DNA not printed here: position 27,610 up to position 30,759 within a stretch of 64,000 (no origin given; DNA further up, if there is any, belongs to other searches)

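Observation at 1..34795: Four-member paralogous family of giant secreted beta-propeller/CxxCH proteins with domain shuffling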

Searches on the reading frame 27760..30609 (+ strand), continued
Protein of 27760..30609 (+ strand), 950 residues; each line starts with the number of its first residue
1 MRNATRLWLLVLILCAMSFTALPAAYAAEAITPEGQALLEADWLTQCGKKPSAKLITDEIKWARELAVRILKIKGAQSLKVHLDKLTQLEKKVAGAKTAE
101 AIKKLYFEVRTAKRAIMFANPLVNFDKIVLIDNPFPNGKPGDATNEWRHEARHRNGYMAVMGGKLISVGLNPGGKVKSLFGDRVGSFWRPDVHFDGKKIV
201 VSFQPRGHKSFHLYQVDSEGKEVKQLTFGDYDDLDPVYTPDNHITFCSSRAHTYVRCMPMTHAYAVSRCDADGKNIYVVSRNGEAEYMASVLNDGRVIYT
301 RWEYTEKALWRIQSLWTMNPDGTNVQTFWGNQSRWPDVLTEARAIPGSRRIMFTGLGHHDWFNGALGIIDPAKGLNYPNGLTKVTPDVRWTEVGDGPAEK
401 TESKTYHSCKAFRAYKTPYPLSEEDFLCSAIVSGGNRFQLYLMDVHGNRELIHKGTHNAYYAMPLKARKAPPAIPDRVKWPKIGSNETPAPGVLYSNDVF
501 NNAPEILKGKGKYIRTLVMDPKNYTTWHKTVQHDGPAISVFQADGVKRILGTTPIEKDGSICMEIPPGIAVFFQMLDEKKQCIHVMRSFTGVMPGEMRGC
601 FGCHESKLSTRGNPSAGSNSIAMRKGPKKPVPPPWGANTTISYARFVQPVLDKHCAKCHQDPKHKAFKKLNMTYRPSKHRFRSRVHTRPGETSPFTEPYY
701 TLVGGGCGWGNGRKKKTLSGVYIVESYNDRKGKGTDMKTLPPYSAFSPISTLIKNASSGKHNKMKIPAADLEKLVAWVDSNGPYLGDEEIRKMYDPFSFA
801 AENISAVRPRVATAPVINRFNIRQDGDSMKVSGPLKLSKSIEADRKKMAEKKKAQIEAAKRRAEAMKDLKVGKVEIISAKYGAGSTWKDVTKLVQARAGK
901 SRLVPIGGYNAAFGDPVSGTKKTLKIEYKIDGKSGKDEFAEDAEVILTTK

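Call 36: search_solved_structures(query=A2, max_evalue=0.01, show_alignments=1)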
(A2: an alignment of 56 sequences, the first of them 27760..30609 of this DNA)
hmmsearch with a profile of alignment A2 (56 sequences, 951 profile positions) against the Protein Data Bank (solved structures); distinct sequences matched with E-value up to 0.01: 6.
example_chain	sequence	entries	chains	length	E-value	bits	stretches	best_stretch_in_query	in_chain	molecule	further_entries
5c2v_A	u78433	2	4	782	4.2e-20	74.6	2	554-620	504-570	HYDRAZINE SYNTHASE ALPHA SUBUNIT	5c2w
6tji_A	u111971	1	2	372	4.7e-05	24.8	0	210-252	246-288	Cake10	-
6tjh_A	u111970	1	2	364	0.00025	22.4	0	210-252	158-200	Cake9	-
5h4s_A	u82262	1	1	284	0.00027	22.3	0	895-933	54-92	L-rhamnose-binding lectin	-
6tjg_A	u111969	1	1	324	0.00082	20.7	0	210-252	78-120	Cake8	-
2ojh_A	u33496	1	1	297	0.0033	18.7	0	177-249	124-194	Uncharacterized protein Atu1656/AGR_C_3050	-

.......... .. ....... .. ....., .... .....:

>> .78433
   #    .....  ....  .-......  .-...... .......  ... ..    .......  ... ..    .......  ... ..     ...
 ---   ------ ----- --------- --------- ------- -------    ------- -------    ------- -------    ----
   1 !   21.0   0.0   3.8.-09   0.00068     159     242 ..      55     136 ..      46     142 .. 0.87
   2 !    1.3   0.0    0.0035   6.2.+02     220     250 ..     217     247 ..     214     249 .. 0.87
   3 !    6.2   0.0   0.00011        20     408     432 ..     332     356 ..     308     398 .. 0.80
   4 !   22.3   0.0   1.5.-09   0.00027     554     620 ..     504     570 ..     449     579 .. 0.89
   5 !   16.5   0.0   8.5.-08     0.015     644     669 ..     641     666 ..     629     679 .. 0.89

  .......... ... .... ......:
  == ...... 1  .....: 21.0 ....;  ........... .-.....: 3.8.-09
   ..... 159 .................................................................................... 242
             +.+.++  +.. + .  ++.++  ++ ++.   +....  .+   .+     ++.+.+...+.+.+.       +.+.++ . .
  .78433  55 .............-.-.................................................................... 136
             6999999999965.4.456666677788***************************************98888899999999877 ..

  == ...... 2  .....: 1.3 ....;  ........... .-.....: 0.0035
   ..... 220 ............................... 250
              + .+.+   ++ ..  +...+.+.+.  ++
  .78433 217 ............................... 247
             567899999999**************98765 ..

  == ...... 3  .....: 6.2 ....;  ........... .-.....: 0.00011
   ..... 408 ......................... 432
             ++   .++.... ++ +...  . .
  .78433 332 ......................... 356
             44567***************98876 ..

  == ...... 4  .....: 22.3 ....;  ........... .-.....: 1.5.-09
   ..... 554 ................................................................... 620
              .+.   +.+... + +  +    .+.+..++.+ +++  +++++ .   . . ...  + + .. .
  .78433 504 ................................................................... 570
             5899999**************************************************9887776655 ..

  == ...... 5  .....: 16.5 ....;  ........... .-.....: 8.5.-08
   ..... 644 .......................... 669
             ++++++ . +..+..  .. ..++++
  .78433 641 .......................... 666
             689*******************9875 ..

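Call 37: predict_structure(alignment_id=A2)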
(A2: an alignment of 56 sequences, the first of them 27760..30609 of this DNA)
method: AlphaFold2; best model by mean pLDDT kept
length: 950 residues; sequences in the alignment: 56
mean_pLDDT: 86.6   pTM: 0.83
mean pLDDT of the five models: 86.6, 86.3, 85.7, 85.4, 85.3
residues with pLDDT >= 90: 529; 70-90: 310; 50-70: 88; < 50: 23
segments of 3 or more residues with pLDDT < 50: 20-25, 606-617
pLDDT, mean of each block of 10 residues (from residue 1): 75 67 56 96 95 96 97 95 97 95 98 97 96 77 63 77 94 94 93 97 94 97 96 96 95 79 92 95 89 97 68 87 90 84 95 92 94 88 95 86 91 96 97 90 97 94 96 94 90 89 84 93 72 65 82 93 93 91 84 89 49 51 92 94 93 90 91 87 76 86 71 68 58 63 86 91 90 93 89 86 85 90 92 90 85 78 67 86 94 84 82 87 92 90 80
secondary structure, 60 per line:
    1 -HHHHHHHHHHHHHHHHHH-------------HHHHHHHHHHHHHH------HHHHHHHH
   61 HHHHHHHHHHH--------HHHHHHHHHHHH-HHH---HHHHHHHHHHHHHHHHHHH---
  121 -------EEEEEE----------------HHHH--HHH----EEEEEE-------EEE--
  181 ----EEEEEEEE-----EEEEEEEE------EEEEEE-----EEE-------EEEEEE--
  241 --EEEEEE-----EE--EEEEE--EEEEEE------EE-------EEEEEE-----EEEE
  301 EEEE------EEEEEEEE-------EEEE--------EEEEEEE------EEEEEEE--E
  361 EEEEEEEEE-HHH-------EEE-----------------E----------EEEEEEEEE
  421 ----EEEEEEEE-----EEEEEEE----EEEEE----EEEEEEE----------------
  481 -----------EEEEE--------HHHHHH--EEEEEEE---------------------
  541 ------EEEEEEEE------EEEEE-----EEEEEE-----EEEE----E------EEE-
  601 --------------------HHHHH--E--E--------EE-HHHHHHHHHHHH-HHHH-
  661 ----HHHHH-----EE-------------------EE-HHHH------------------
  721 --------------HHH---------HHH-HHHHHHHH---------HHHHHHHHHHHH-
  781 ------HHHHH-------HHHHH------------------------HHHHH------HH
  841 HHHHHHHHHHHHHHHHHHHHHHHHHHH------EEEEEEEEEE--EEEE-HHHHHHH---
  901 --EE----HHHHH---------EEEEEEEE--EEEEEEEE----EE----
elements in order (helices of 4 or more, strands of 3 or more residues): H2-19 H33-46 H53-71 H80-91 H99-117 E128-133 H150-153 E163-168 E176-178 E185-192 E198-205 E212-217 E223-225 E233-238 E243-248 E258-262 E265-270 E286-291 E297-304 E311-318 E326-329 E338-344 E351-357 E360-369 E381-383 E412-420 E425-432 E438-444 E449-453 E458-464 E492-496 H505-510 E513-519 E547-554 E561-565 E571-576 E582-585 E597-599 H621-625 H643-654 H656-659 H665-669 H699-702 H751-758 H768-779 H787-791 H799-803 H828-832 H839-867 E874-883 E886-889 H891-897 H909-913 E923-930 E933-940

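Call 39: fold_search(model_id=the predicted structure, library=pdb)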
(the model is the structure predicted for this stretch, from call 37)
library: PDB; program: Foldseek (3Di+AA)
matches with E <= 10: 594; with E <= 0.001: 199
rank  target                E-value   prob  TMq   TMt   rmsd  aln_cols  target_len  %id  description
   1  5c2v_A                7.3e-25  1.00  0.48  0.59   8.2       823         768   14  Kuenenia stuttgartiensis Hydrazine Synthase (released 2015-10-14)
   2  5c2v_D                5.2e-24  1.00  0.48  0.58   8.6       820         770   14  Kuenenia stuttgartiensis Hydrazine Synthase (released 2015-10-14)
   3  1crz                  3.7e-11  1.00  0.24  0.53   6.5       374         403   12  CRYSTAL STRUCTURE OF THE E. COLI TOLB PROTEIN (released 2000-08-16)
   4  2hqs_A                6.9e-11  1.00  0.25  0.53   6.1       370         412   13  Crystal structure of TolB/Pal complex (released 2007-04-03)
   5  1c5k                  7.3e-11  1.00  0.24  0.54   6.3       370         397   12  THE STRUCTURE OF TOLB, AN ESSENTIAL COMPONENT OF THE TOL-DEPENDENT TRANSLOCATION SYSTEM AND ITS INTERACTIONS WITH THE TR (released 2000-12-06)
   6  2hqs_B                7.7e-11  1.00  0.24  0.53   6.3       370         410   13  Crystal structure of TolB/Pal complex (released 2007-04-03)
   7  2w8b_B                8.1e-11  1.00  0.24  0.53   6.7       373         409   13  Crystal structure of processed TolB in complex with Pal (released 2009-02-17)
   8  4pwz_A                2.3e-10  1.00  0.24  0.52   6.8       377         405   12  Crystal structure of TolB protein from Yersinia pestis CO92 (released 2014-04-02)
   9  4r40_C                2.9e-10  1.00  0.24  0.53   6.8       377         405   11  Crystal Structure of TolB/Pal complex from Yersinia pestis. (released 2014-09-03)
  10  3iax_A                3.4e-10  1.00  0.24  0.53   6.6       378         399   12  The crystal structure of the TolB box of Colicin A in complex with TolB reveals important differences in the recruitme (released 2009-10-13)
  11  9a2l_MODEL_1_A        4.0e-10  1.00  0.24  0.50   6.7       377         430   12  Model of E. coli TolB by in-cell photo-crosslinking MS and deep learning (released 2023-02-24)
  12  2w8b_A                4.0e-10  1.00  0.24  0.52   6.4       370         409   13  Crystal structure of processed TolB in complex with Pal (released 2009-02-17)
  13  4pwz_B                4.4e-10  1.00  0.24  0.53   6.8       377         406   12  Crystal structure of TolB protein from Yersinia pestis CO92 (released 2014-04-02)
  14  2ivz_A                4.4e-10  1.00  0.24  0.55   6.4       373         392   13  Structure of TolB in complex with a peptide of the colicin E9 T- domain (released 2006-08-16)
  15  2ivz_C                7.5e-10  1.00  0.24  0.54   6.6       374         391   12  Structure of TolB in complex with a peptide of the colicin E9 T- domain (released 2006-08-16)
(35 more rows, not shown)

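Call 46: find_encoding_contigs(protein=P0031, flank=10000, max_places=1)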
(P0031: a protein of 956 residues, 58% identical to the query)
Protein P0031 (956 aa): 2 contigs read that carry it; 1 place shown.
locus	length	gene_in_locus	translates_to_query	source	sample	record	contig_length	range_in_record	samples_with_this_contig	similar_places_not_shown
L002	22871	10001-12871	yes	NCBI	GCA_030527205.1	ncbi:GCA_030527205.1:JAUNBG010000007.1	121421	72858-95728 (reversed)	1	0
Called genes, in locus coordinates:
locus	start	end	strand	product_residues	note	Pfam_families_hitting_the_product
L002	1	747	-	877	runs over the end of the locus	PF00270:DEAD, PF04851:ResIII, PF00271:Helicase_C (faint)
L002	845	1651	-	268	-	PF00106:adh_short, PF13561:adh_short_C2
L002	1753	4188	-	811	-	PF01588:tRNA_bind, PF03483:B3_4, PF03484:B5, PF17759:tRNA_synthFbeta, PF03147:FDX-ACB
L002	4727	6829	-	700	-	PF00009:GTP_EFTU, PF00735:Septin (weak), PF03144:GTP_EFTU_D2 (weak), PF22042:EF-G_D2, PF14492:EFG_III, PF03764:EFG_IV, PF00679:EFG_C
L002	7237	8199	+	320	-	-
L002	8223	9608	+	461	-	PF00291:PALP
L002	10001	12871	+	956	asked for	PF18582:HZS_alpha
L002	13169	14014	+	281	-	PF03446:NAD_binding_2, PF03807:F420_oxidored (weak), PF02153:PDH_N, PF20463:PDH_C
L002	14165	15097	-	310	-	PF00583:Acetyltransf_1 (weak), PF13508:Acetyltransf_7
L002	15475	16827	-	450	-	PF01408:GFO_IDH_MocA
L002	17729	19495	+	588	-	-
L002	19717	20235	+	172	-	-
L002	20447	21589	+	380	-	PF07963:N_methyl (weak), PF07596:SBP_bac_10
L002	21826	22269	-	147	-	PF02050:FliJ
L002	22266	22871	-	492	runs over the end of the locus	PF02449:Glyco_hydro_42, PF16116:DUF4832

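Call 47: find_encoding_contigs(protein=P0078, flank=10000, max_places=1)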
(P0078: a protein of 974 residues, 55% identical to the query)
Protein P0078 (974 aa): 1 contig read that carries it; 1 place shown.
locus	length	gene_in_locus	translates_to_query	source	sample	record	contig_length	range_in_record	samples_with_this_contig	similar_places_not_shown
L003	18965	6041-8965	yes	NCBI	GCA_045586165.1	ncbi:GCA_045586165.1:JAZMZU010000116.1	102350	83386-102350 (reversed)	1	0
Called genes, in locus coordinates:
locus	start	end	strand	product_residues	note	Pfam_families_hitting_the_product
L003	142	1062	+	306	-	-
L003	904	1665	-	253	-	PF07090:GATase1_like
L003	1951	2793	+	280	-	PF03009:GDPD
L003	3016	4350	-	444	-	PF13599:Pentapeptide_4 (faint), PF00805:Pentapeptide (faint)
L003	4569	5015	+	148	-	-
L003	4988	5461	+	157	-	PF01696:Adeno_E1B_55K (weak), PF13229:Beta_helix, PF05048:NosD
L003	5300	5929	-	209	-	-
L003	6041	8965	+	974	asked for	PF26549:Tricorn_N (faint), PF18582:HZS_alpha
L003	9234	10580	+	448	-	PF00860:Xan_ur_permease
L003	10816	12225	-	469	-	PF01235:Na_Ala_symp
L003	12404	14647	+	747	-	-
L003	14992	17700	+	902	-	PF16126:DUF4838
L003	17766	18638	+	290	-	-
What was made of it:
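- Closest known: TolB and other PD40 propellers. Same: Some homologues have faint PF26549 Tricorn_N hits (call 47).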

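Call 49: search_protein_representatives(alignment_id=A1)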
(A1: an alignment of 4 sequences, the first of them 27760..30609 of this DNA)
Query: 4 sequences, 1052 profile positions. Proteins with E-value up to 0.001 (for the whole library): 26725; up to 1e-10: 7415; up to 1e-30: 2211. The best 150 are listed.
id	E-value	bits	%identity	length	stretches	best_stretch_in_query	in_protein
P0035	4.4e-253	859.6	-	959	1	153-1027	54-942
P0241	1.4e-238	811.7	-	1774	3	236-876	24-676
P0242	5.9e-222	756.6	-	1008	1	30-935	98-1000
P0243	9.5e-216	736.0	-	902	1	188-998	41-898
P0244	1.5e-214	732.1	-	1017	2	309-893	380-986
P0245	3.6e-211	720.9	-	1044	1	221-937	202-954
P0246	3.2e-208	711.1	-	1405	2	254-970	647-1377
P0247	8.3e-208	709.8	-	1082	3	282-970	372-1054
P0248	4.5e-202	690.7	-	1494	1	188-896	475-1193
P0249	3.2e-201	687.9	-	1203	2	221-941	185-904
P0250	3.0e-199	681.4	-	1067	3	278-968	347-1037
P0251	7.8e-199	680.0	-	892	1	160-766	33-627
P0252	1.2e-197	676.1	-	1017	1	35-879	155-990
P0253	3.7e-194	664.6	-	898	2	216-967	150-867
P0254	8.2e-194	663.4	-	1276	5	257-968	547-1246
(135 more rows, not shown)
